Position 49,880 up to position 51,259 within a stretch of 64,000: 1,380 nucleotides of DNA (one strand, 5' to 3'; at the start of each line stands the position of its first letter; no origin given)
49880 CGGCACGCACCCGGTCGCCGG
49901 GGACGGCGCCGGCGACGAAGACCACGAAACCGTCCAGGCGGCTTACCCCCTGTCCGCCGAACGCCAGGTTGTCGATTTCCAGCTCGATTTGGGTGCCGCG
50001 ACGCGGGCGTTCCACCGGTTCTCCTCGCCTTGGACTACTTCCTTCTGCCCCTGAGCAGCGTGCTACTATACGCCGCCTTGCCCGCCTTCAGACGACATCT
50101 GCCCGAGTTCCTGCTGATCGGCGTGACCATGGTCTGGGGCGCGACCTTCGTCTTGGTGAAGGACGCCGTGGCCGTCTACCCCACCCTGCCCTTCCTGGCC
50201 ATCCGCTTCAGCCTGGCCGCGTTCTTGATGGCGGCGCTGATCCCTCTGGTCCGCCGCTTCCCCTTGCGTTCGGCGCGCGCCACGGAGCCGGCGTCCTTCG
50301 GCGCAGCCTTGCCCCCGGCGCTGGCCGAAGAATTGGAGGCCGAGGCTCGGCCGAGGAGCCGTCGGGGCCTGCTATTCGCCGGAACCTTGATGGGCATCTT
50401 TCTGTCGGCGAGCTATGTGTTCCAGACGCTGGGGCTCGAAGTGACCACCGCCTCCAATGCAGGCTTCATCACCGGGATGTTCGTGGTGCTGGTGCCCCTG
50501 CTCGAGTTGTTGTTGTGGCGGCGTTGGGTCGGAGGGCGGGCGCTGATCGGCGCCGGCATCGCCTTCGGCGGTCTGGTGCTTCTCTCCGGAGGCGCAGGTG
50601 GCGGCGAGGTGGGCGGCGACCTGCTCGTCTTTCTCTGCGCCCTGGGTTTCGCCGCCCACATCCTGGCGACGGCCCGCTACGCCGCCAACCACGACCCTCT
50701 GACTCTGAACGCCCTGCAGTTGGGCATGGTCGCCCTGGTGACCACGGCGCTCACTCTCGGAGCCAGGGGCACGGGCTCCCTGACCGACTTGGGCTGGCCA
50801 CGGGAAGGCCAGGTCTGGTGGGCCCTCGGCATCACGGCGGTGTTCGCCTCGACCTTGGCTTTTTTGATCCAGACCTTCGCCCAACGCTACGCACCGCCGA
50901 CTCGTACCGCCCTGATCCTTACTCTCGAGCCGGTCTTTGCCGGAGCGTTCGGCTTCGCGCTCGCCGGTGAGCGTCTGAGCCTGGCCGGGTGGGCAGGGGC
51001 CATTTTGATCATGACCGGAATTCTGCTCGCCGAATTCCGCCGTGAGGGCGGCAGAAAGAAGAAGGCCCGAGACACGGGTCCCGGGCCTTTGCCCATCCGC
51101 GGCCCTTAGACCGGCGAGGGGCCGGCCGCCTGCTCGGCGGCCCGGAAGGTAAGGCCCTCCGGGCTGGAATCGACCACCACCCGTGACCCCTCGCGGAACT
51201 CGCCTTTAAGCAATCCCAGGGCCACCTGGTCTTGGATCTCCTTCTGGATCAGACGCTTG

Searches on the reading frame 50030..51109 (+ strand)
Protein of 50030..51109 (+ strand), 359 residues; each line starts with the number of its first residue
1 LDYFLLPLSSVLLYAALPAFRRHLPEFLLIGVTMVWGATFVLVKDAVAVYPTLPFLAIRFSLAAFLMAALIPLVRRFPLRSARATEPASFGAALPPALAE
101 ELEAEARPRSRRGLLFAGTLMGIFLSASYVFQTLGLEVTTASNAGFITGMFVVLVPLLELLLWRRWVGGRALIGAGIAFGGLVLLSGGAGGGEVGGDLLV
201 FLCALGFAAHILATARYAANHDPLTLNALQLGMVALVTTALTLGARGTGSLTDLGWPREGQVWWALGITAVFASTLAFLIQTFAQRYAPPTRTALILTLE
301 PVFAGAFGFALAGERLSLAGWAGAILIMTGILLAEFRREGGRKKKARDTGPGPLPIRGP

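Call 50: search_protein_families(library=pfam, proteins=[window:50030-51109:+], max_evalue=0.0001)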
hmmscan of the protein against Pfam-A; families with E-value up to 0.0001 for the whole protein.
window:50030-51109:+ (359 aa): 1 family
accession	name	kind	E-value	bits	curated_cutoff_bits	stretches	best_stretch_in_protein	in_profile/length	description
PF00892.27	EamA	-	1.9e-31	109.6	28.2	2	196-333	3-132/135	EamA-like transporter family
